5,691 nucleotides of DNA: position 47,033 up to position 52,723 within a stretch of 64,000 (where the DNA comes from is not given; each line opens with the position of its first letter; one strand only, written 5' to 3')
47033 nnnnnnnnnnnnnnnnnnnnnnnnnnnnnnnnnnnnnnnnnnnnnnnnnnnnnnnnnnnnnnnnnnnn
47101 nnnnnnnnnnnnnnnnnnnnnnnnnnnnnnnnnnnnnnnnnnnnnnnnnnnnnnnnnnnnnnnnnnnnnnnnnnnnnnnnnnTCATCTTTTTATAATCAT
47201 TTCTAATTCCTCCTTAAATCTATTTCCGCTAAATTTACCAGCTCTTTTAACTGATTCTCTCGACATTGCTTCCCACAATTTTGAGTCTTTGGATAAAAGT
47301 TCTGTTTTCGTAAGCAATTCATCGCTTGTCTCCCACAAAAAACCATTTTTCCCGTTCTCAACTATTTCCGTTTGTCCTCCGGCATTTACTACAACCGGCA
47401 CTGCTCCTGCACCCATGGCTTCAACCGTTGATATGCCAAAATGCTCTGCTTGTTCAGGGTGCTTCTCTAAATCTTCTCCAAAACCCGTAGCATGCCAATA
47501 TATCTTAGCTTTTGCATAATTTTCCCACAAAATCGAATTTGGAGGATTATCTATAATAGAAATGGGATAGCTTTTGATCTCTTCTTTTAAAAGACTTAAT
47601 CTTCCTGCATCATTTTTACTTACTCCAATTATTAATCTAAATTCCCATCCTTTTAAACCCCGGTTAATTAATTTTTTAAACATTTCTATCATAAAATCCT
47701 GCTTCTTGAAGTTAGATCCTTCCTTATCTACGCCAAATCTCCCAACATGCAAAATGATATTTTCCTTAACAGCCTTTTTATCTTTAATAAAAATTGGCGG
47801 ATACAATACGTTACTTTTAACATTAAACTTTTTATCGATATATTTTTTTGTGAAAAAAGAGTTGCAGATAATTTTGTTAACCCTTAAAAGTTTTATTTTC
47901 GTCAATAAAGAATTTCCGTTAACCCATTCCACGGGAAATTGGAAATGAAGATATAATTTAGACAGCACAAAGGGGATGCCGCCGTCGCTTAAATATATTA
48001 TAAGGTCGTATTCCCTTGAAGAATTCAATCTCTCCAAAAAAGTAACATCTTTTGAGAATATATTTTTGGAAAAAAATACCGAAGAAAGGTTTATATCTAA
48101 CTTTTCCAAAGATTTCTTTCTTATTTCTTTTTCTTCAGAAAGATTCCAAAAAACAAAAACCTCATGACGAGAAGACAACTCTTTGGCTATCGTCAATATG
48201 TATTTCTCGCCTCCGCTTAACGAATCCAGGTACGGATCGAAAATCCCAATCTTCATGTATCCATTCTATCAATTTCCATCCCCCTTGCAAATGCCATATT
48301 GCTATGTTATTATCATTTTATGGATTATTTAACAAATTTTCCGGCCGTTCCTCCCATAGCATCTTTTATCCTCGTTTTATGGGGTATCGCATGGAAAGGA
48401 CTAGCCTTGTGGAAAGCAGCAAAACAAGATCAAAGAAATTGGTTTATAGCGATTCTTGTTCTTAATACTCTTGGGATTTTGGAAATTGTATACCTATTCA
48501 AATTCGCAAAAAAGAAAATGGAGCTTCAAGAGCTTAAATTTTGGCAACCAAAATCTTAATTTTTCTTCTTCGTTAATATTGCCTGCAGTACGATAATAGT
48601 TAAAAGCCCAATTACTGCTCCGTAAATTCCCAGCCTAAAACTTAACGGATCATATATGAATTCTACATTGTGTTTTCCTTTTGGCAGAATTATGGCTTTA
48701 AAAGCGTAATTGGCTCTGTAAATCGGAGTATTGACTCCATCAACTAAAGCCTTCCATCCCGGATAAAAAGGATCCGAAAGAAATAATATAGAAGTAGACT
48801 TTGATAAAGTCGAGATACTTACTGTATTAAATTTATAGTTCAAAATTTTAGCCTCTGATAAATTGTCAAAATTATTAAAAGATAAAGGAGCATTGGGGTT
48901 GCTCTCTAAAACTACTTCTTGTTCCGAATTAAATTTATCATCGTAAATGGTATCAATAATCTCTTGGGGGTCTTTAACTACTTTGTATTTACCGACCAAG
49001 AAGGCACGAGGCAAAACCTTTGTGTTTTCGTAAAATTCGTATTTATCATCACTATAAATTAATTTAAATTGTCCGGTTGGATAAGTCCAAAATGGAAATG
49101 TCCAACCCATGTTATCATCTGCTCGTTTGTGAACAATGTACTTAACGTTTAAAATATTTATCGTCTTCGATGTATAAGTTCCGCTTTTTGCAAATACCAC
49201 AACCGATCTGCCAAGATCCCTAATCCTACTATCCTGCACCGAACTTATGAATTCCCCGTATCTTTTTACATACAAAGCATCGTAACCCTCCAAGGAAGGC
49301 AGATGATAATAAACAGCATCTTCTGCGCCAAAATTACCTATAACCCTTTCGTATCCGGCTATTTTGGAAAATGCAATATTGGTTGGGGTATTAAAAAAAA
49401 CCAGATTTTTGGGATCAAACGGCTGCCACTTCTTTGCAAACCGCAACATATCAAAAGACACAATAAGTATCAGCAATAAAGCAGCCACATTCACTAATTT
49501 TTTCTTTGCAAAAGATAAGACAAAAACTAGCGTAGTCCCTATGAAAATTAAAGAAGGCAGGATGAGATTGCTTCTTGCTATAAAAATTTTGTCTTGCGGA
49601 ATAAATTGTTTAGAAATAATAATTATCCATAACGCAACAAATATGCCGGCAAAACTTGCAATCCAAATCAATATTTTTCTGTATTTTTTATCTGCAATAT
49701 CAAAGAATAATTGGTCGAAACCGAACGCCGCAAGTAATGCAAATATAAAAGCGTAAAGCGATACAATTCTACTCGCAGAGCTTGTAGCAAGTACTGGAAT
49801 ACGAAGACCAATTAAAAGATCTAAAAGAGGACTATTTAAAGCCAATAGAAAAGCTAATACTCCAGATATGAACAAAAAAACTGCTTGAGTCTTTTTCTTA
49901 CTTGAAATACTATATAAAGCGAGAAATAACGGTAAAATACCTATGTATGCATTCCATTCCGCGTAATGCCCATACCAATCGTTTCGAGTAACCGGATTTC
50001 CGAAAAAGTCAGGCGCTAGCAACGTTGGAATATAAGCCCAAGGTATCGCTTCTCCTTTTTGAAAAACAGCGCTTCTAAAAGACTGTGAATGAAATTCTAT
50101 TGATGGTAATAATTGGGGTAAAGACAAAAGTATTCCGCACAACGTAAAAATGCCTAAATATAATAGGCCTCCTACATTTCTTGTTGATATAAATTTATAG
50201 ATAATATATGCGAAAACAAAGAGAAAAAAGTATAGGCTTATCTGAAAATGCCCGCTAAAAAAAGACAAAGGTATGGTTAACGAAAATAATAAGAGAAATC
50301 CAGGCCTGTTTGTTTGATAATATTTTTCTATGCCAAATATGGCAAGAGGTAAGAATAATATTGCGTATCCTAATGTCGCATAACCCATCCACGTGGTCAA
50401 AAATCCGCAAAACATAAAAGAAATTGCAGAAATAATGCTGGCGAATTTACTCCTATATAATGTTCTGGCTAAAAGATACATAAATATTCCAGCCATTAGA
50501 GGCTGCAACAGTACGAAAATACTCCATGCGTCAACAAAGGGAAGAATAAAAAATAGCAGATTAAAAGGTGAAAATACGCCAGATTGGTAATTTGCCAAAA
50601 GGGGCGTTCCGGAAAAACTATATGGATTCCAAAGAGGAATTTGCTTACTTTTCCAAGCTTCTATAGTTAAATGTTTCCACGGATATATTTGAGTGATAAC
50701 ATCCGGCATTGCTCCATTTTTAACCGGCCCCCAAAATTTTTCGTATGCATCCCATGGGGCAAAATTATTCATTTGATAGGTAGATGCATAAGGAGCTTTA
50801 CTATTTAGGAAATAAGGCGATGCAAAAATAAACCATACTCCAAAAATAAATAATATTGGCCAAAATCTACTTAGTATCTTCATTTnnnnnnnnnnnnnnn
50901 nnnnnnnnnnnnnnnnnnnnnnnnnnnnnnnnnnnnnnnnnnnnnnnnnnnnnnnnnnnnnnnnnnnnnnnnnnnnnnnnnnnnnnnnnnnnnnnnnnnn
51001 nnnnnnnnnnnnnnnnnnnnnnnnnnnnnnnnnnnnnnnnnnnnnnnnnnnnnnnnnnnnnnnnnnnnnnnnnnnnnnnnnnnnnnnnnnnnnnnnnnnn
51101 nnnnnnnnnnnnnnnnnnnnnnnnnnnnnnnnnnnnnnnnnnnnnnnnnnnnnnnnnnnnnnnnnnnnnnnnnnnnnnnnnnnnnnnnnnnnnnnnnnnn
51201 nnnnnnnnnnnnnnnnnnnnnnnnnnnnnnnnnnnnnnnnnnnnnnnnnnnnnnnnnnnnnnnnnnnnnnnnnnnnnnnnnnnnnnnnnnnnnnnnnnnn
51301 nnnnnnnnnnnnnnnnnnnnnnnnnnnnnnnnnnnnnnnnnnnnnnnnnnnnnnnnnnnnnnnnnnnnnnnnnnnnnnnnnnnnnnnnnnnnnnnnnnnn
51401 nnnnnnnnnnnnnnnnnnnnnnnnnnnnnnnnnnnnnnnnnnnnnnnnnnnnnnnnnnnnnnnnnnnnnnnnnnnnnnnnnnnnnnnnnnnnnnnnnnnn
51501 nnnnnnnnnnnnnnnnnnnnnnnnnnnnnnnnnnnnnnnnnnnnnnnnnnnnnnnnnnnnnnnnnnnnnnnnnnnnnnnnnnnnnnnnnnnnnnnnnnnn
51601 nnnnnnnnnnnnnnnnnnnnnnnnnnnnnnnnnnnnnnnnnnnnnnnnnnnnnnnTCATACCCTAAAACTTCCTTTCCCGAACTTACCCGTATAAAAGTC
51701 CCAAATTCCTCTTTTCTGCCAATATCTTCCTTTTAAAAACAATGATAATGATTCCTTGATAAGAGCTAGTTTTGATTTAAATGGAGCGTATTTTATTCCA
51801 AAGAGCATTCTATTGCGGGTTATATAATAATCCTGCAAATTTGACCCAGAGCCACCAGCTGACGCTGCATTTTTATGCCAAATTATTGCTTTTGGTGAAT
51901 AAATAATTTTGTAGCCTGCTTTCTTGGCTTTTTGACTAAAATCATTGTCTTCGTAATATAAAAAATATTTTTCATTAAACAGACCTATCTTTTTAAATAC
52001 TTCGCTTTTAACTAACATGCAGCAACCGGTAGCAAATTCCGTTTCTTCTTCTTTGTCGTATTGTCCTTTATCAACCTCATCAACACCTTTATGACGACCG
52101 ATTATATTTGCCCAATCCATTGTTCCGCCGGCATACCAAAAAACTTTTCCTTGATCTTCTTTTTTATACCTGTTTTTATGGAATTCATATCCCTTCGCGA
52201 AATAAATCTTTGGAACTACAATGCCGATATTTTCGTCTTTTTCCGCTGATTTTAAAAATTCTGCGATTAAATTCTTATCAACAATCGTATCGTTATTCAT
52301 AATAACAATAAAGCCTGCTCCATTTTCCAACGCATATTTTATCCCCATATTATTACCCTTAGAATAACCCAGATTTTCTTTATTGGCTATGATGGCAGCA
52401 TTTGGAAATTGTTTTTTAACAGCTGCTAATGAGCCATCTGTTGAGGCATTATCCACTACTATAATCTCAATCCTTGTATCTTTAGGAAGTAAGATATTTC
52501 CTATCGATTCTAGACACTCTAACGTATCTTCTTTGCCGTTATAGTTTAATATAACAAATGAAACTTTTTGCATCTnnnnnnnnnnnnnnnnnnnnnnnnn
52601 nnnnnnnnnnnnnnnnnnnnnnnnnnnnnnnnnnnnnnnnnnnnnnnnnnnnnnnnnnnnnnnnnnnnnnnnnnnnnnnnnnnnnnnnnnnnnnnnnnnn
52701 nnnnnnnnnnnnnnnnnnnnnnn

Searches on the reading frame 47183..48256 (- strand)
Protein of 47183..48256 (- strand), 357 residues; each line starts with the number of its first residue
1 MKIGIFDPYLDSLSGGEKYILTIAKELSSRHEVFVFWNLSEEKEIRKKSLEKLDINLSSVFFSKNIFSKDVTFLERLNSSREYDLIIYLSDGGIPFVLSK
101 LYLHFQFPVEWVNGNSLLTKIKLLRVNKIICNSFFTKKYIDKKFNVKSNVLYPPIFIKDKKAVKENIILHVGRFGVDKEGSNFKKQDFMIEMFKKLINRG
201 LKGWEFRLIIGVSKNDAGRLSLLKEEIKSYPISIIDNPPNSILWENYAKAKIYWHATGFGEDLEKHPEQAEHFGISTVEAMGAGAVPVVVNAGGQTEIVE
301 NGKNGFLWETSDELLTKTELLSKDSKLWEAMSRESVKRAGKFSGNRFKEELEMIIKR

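Call 48: search_protein_families(library=pfam, proteins=[window:47183-48256:-], max_evalue=0.001)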
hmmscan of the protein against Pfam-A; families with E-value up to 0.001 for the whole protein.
window:47183-48256:- (357 aa): 3 families
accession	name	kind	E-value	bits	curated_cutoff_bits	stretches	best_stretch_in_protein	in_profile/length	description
PF00534.26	Glycos_transf_1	-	3.3e-14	53.2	26.4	1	158-335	8-169/172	Glycosyl transferases group 1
PF13692.12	Glyco_trans_1_4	-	3.1e-10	40.9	27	1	166-317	2-135/142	Glycosyl transferases group 1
PF13439.12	Glyco_transf_4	-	4.1e-05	24.1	28.5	1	14-152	2-163/170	Glycosyltransferase Family 4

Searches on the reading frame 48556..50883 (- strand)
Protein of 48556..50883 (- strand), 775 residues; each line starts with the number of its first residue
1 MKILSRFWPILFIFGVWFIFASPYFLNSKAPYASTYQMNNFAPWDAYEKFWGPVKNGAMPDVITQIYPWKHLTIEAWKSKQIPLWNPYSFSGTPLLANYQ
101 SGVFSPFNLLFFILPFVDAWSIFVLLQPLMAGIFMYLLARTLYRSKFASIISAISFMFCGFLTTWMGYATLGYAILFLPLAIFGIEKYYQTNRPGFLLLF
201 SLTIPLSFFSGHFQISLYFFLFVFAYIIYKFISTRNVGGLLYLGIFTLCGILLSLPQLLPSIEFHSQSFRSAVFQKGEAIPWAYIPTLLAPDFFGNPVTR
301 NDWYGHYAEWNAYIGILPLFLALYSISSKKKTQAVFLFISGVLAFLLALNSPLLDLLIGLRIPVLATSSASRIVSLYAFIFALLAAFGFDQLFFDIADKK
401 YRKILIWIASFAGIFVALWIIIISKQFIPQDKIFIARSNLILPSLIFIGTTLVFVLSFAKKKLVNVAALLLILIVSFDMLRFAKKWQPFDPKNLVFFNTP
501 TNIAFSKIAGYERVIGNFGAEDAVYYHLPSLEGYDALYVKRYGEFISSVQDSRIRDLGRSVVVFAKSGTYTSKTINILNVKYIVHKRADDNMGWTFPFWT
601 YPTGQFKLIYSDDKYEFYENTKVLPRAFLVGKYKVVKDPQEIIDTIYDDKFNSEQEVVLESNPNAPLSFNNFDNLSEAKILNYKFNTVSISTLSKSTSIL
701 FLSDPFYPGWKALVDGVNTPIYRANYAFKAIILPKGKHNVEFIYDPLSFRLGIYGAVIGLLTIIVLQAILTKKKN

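Call 5: search_protein_families(library=pfam, proteins=[window:48556-50883:-], max_evalue=0.1)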
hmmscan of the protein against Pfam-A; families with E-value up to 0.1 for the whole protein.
window:48556-50883:- (775 aa): 1 family
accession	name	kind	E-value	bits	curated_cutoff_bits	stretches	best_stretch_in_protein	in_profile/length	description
PF09586.16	YfhO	-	4.7e-28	98.5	28.5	2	95-631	67-595/835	Bacterial membrane protein YfhO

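Call 13: search_protein_families(library=ncbifam, proteins=[window:48556-50883:-], max_evalue=0.01)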
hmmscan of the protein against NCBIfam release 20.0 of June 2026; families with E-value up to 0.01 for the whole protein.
window:48556-50883:- (775 aa): 2 families
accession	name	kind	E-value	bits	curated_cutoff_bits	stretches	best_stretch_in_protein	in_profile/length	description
NF047590.1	GlcsyltransPgfM2Strep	equivalog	1.4e-11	43.4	1500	2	695-772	805-882/884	glycosyltransferase PgfM2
NF047589.1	GlcsyltransPgfM1Strep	equivalog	7.4e-05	20.9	1400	1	695-767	879-951/955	glycosyltransferase PgfM1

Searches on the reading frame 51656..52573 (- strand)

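Call 48: search_protein_families(library=pfam, proteins=[window:51656-52573:-], max_evalue=0.001)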
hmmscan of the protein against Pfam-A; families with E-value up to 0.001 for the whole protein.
window:51656-52573:- (305 aa): 6 families
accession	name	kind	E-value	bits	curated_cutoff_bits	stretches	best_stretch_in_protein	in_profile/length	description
PF00535.33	Glycos_transf_2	-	1.1e-22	81.1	23.3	1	5-196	1-167/168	Glycosyl transferase family 2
PF13641.12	Glyco_tranf_2_3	-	2.4e-14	54.3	27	1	3-238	2-216/230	Glycosyltransferase like family 2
PF13632.12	Glyco_trans_2_3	-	2.7e-06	27.8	27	1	181-272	72-154/198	Glycosyl transferase family group 2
PF13712.12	Glyco_tranf_2_5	-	4.1e-05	23.8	27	0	7-236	2-192/210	Glycosyltransferase like family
PF13506.12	Glyco_transf_21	-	0.00013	21.9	21.7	0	176-234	97-155/174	Glycosyl transferase family 21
PF02709.20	Glyco_transf_7C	-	0.0003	20.8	23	1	181-227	19-66/78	N-terminal domain of galactosyltransferase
